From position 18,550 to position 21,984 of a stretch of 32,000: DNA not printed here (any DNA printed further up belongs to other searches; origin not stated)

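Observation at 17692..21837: Giant secreted, disulfide-rich, multi-module protein as a candidate surface or host-interaction protein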

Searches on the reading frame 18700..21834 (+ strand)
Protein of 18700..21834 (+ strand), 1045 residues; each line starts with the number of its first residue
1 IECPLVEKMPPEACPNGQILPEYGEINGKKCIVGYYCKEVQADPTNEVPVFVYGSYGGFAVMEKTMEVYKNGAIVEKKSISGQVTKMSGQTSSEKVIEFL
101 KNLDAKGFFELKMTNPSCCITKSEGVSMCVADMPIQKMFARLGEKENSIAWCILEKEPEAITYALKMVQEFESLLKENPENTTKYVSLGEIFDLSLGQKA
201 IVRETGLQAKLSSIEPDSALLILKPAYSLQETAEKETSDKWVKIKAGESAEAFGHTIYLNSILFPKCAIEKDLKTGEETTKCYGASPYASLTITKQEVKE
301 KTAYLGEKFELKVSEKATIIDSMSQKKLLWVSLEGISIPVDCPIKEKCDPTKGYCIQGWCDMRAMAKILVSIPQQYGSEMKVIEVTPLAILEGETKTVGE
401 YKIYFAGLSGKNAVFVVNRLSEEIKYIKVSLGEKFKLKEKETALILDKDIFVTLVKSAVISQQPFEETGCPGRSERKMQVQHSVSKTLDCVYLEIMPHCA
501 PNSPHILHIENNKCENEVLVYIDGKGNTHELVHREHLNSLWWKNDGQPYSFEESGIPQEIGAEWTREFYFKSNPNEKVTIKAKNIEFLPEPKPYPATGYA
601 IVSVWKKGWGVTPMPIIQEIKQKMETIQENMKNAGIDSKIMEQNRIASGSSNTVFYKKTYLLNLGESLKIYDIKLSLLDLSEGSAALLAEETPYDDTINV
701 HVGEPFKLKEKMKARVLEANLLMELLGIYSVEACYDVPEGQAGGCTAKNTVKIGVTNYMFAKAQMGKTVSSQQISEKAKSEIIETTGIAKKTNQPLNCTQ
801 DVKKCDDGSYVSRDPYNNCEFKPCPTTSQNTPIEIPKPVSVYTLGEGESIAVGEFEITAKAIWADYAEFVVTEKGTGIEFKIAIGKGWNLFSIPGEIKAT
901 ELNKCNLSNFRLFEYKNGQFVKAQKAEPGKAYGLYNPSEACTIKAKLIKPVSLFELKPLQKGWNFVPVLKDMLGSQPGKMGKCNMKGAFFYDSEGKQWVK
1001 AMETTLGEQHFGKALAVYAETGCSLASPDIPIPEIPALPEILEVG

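Call 41: predict_structure(alignment_id=A3)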
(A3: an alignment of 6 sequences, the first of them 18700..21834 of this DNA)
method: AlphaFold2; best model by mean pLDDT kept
length: 1045 residues; sequences in the alignment: 6
mean_pLDDT: 57.3   pTM: 0.28
mean pLDDT of the five models: 57.3, 56.6, 55.7, 54.7, 54.0
residues with pLDDT >= 90: 11; 70-90: 347; 50-70: 293; < 50: 394
segments of 3 or more residues with pLDDT < 50: 39-46, 115-118, 120-131, 177-181, 227-237, 277-281, 339-347, 353-359, 375-383, 421-425, 461-553, 555-565, 567-597, 607-657, 693-695, 735-746, 757-838, 953-961, 1027-1045
pLDDT, mean of each block of 10 residues (from residue 1): 55 61 66 66 55 73 79 75 62 82 88 56 41 73 81 71 86 58 58 76 69 82 60 45 84 80 67 55 65 65 72 79 76 68 46 47 74 50 62 72 72 73 58 81 73 74 29 25 26 24 24 28 34 39 42 44 45 40 35 43 56 25 35 31 25 41 66 75 82 55 67 65 77 49 53 61 24 29 27 27 34 34 31 34 72 71 76 61 64 64 57 66 65 69 63 47 64 74 68 66 79 70 48 39 26
secondary structure, 60 per line:
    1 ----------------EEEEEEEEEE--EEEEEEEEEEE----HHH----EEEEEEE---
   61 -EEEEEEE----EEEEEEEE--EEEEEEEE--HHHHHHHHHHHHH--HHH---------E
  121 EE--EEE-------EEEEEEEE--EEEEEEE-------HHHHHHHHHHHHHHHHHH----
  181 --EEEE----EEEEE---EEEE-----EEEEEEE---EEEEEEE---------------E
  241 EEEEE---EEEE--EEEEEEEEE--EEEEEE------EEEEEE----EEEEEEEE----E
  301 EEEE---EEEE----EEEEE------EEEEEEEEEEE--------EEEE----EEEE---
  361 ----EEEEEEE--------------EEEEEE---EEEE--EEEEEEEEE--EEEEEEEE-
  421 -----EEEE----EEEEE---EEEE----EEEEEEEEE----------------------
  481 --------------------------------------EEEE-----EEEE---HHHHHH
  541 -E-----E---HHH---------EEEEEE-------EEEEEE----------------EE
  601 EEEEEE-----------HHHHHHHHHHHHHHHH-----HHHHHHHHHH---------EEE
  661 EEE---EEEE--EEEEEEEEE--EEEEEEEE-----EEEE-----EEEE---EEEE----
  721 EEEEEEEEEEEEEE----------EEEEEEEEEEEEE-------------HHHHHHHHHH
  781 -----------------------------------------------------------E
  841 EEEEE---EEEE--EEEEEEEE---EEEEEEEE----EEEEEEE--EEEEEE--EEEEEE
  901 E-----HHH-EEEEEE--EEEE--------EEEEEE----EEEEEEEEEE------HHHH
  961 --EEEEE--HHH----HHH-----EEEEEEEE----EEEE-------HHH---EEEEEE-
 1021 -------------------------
elements in order (helices of 4 or more, strands of 3 or more residues): E17-26 E29-39 E51-57 E62-68 E73-80 E83-90 H93-105 E120-122 E125-127 E135-142 E145-151 H159-176 E183-186 E191-195 E199-202 E208-214 E218-224 E240-245 E249-252 E255-263 E266-271 E278-283 E288-295 E300-304 E308-311 E316-320 E327-337 E346-349 E354-357 E365-371 E386-391 E395-398 E401-409 E412-419 E426-429 E434-438 E442-445 E450-458 E519-522 E528-531 H535-540 E564-569 E577-582 E599-606 H618-633 H639-648 E658-663 E667-670 E673-681 E684-691 E697-700 E706-709 E713-716 E721-734 E745-757 H771-780 E840-845 E849-852 E855-862 E866-873 E878-884 E887-892 E895-901 E911-916 E919-922 E931-936 E941-950 H957-960 E963-967 E985-992 E997-1000 E1014-1019

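Call 42: search_protein_representatives(alignment_id=A3)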
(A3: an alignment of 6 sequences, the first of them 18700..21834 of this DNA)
Query: 6 sequences, 932 profile positions. Proteins with E-value up to 0.001 (for the whole library): 646; up to 1e-10: 184; up to 1e-30: 57. The best 150 are listed.
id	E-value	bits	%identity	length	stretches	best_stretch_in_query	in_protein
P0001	0.0e+00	1449.9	-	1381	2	1-932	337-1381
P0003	0.0e+00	1420.2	-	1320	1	2-932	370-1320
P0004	0.0e+00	1404.7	-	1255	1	2-928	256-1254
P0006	0.0e+00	1250.3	-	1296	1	2-924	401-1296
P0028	0.0e+00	1171.9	-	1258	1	1-932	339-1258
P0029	1.5e-167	575.9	-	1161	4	559-929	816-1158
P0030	5.6e-167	573.9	-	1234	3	559-930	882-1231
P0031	8.1e-167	573.4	-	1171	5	558-926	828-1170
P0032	9.9e-165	566.5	-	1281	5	560-931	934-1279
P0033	3.9e-158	544.7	-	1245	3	558-929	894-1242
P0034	5.3e-155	534.3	-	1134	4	555-930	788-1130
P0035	1.0e-153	530.1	-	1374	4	553-914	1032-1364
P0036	1.6e-153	529.4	-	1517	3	559-931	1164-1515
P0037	8.5e-153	527.0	-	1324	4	558-927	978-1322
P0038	1.8e-143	496.2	-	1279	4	548-928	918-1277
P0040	1.2e-137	476.9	-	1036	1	48-928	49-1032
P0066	4.2e-49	183.8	-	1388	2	765-927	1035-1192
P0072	7.5e-38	146.6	-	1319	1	762-914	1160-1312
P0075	5.7e-33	130.5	-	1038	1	764-927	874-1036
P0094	4.3e-22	94.5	-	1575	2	668-923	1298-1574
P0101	2.1e-20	88.9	-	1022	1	761-924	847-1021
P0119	1.1e-17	79.8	-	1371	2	766-926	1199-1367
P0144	7.9e-15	70.4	-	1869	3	764-915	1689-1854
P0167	5.8e-13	64.2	-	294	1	766-912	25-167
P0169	7.1e-13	64.0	-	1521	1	761-926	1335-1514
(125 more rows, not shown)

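Call 46: fold_search(model_id=the predicted structure, library=pdb)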
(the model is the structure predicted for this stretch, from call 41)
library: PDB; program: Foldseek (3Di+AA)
matches with E <= 10: 608; with E <= 0.001: 0
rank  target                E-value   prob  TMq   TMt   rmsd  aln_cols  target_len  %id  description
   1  1oo0_A                2.6e-03  1.00  0.09  0.50   4.9       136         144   14  Crystal structure of the Drosophila Mago nashi-Y14 complex (released 2003-05-27)
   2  1hl6_D                3.3e-03  1.00  0.09  0.48   5.7       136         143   15  A novel mode of RBD-protein recognition in the Y14-mago complex (released 2003-05-08)
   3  2x1g_B                7.1e-03  1.00  0.09  0.50   5.3       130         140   15  Crystal structure of Importin13 - Mago-Y14 complex (released 2010-02-16)
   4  7s9y                  7.1e-03  0.92  0.06  0.07  23.3       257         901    9  Helicobacter Hepaticus CcsBA Open Conformation (released 2021-12-22)
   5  8pty_B                1.5e-02  0.09  0.05  0.06  33.5       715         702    8  Cryo-EM structure of human Elp123 in complex with 5'-deoxyadenosine and methionine (released 2024-04-17)
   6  8hmf_D                2.1e-02  0.13  0.07  0.06  34.7       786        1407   10  head module state 2 of Tetrahymena IFT-A (released 2023-06-14)
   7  3ex7_E                2.3e-02  1.00  0.10  0.55   4.8       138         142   10  The crystal structure of EJC in its transition state (released 2008-12-09)
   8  8zy0_A                3.0e-02  0.08  0.06  0.06  28.8       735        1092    7  Sarbecovirus BtKY72 Spike Trimer in a Locked Conformation (released 2025-02-05)
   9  6x04_C                3.3e-02  0.28  0.05  0.13  22.6       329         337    8  Nup133 (aa55-481) from S. cerevisiae bound by VHH-SAN5 (released 2020-12-09)
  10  7tbi_Q2               3.7e-02  0.33  0.05  0.05  22.8       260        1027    6  Composite structure of the S. cerevisiae nuclear pore complex (NPC) (released 2022-06-15)
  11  7s9z                  4.1e-02  0.69  0.06  0.07  19.3       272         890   11  Helicobacter Hepaticus CcsBA Closed Conformation (released 2021-12-22)
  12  7lps_A                6.0e-02  0.04  0.05  0.06  34.7       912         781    7  Crystal structure of DDB1-CRBN-ALV1 complex bound to Helios (IKZF2 ZF2) (released 2021-06-02)
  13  8g66_A                6.3e-02  0.08  0.07  0.08  34.5       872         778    7  Structure with SJ3149 (released 2023-12-13)
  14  3ggr_C                6.6e-02  0.14  0.06  0.14  19.1       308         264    6  Crystal Structure of the Human Rad9-Hus1-Rad1 complex (released 2009-06-16)
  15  8k3j_A                7.2e-02  0.06  0.05  0.08  29.3       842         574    7  Structure of human CNTN2 immunoglobulin domains 1-6 homo-dimer (released 2024-07-17)
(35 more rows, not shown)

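Call 52: list_cluster_members(proteins=[P0028, P0036, P0066, P0072, P0101, P0119, P0144, P0094, P0169, P0040])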
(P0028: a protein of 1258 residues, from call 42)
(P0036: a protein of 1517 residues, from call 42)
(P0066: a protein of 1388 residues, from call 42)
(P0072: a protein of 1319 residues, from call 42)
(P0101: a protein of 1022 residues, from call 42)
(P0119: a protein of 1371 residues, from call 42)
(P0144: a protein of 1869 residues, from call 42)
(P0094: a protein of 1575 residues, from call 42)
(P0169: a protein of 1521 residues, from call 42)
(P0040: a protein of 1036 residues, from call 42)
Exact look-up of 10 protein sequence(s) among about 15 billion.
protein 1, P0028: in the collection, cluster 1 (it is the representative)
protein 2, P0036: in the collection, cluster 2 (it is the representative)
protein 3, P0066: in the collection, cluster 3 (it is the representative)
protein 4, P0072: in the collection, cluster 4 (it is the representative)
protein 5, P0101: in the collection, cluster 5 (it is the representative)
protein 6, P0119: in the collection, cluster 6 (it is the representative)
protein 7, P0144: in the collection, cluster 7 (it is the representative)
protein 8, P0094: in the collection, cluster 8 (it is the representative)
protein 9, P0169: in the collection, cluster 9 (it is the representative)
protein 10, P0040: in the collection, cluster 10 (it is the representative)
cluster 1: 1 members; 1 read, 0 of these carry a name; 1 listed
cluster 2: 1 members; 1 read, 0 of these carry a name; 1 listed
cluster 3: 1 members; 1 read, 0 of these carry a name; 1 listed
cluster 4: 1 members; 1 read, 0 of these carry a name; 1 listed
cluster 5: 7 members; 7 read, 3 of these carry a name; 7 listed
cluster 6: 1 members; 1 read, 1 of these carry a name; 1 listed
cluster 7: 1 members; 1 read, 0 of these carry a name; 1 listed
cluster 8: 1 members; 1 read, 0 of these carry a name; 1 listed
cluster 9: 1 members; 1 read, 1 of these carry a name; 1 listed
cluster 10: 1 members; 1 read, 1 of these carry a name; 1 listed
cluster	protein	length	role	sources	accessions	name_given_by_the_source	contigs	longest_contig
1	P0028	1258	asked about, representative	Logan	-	-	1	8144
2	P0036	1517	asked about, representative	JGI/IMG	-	-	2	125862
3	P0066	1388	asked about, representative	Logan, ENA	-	-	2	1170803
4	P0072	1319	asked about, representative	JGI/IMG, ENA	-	-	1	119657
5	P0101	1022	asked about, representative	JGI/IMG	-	hypothetical protein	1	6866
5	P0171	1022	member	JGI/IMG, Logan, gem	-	hypothetical protein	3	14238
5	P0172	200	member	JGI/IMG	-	hypothetical protein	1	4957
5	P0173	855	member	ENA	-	-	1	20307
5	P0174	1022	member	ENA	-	-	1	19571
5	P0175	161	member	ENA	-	-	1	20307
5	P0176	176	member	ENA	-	-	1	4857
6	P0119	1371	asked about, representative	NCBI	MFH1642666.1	MAG: hypothetical protein ABIC04_07270 [Nanoarchaeota archaeon]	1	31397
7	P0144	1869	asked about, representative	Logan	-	-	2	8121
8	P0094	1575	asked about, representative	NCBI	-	-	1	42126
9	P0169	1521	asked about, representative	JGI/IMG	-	hypothetical protein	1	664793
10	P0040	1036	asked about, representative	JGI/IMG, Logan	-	hypothetical protein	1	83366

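Call 55: search_protein_families(library=pfam, proteins=[P0036, P0066, P0072, P0101, P0119, P0144, P0075], max_evalue=0.001)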
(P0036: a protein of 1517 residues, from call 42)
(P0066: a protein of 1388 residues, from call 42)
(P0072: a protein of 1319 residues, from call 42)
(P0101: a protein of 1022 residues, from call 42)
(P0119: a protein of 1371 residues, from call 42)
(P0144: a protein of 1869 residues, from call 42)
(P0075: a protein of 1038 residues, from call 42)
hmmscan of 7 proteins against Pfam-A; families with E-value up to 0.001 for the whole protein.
P0036 (1517 aa): 1 family
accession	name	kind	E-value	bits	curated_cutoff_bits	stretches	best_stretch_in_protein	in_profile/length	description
PF03891.20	DUF333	-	2.6e-06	28.1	25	1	42-84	2-46/47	Domain of unknown function (DUF333)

P0066 (1388 aa): 3 families
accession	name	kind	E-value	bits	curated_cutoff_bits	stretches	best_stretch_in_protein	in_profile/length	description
PF00754.31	F5_F8_type_C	-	2.5e-10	41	28.2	1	914-996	40-123/127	F5/8 type C domain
PF17957.7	Big_7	-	6.3e-06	27.2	24.1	1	281-360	1-69/70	Bacterial Ig domain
PF00526.23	Dicty_CTDC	-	0.00066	19.9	27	1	172-193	2-24/24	Dictyostelium (slime mold) repeat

P0072 (1319 aa): 2 families
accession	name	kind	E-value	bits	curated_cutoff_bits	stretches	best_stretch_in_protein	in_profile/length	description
PF13462.12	Thioredoxin_4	-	1.1e-22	81.4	23.2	1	983-1139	5-161/165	Thioredoxin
PF01323.26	DSBA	-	2.3e-11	44.3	25.6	1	995-1141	2-190/191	DSBA-like thioredoxin domain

P0101 (1022 aa): 4 families
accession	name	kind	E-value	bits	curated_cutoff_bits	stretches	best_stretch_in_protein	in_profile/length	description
PF07705.17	CARDB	-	1.3e-11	45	22.7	1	90-201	2-99/101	CARDB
PF13385.13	Laminin_G_3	-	5.3e-08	33.6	27.6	1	288-373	29-108/151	Concanavalin A-like lectin/glucanases superfamily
PF19763.6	DUF6250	-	7e-08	32.9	26.9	1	291-394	61-165/165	Domain of unknown function (DUF6250)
PF06439.18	3keto-disac_hyd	-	0.00012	22.6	26.8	1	283-383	66-173/187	3-keto-disaccharide hydrolase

P0119 (1371 aa): 2 families
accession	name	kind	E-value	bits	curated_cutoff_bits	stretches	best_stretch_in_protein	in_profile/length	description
PF05124.17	S_layer_C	-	7.2e-09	36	23.9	1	23-60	3-40/177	S-layer like family, outer domain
PF00050.26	Kazal_1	-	1.8e-06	28.3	21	1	407-435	1-30/49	Kazal-type serine protease inhibitor domain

P0144 (1869 aa): 0 families

P0075 (1038 aa): 0 families

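Call 57: find_encoding_contigs(protein=P0066, flank=6000, max_places=2)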
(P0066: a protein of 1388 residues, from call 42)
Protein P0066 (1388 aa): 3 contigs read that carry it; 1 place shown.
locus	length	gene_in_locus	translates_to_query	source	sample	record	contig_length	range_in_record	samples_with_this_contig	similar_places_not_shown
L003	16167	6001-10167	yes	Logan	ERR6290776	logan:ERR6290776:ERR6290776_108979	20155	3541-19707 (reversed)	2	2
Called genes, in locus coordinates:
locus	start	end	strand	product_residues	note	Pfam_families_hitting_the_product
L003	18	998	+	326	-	PF26553:PDDEXK_19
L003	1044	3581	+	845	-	PF01326:PPDK_N, PF00391:PEP-utilizers, PF02896:PEP-utilizers_C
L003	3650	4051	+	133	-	PF03965:Penicillinase_R (weak)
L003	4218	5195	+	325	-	-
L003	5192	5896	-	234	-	PF13353:Fer4_12, PF04055:Radical_SAM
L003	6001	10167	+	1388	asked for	PF00754:F5_F8_type_C (weak)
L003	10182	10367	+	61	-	-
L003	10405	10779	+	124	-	PF00293:NUDIX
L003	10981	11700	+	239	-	PF01163:RIO1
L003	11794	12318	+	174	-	PF00013:KH_1, PF21800:KH_KRR1_2nd, PF22891:KH_PNO1_2nd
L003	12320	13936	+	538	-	PF02518:HATPase_c, PF13589:HATPase_c_3 (weak), PF09239:Topo-VIb_trans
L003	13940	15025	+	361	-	PF04406:TP6A_N, PF20768:Topo_VI_alpha, PF21180:TOP6A-Spo11_Toprim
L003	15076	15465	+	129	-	PF28505:DUF1699_N, PF02796:HTH_7 (faint)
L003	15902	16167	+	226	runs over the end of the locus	PF00160:Pro_isomerase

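Call 59: find_encoding_contigs(protein=P0119, flank=6000, max_places=2)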
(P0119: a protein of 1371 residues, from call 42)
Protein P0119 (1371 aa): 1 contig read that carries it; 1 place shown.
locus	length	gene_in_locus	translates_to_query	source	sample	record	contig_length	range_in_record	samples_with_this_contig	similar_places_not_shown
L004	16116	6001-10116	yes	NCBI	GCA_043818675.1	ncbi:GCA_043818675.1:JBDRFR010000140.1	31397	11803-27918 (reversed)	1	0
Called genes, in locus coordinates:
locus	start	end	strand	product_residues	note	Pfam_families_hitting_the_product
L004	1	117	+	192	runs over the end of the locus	PF18955:DUF5698, PF10035:DUF2179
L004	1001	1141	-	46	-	-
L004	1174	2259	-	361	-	PF04406:TP6A_N, PF20768:Topo_VI_alpha, PF21180:TOP6A-Spo11_Toprim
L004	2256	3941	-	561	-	PF02518:HATPase_c, PF13589:HATPase_c_3, PF09239:Topo-VIb_trans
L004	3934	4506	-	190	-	PF00013:KH_1, PF21800:KH_KRR1_2nd (weak), PF22891:KH_PNO1_2nd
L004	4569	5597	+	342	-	-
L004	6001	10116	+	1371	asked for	PF05124:S_layer_C (faint), PF00050:Kazal_1 (weak)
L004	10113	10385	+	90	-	-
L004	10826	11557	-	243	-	PF01163:RIO1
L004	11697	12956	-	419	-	-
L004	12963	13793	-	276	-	-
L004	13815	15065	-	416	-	PF01510:Amidase_2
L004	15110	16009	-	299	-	-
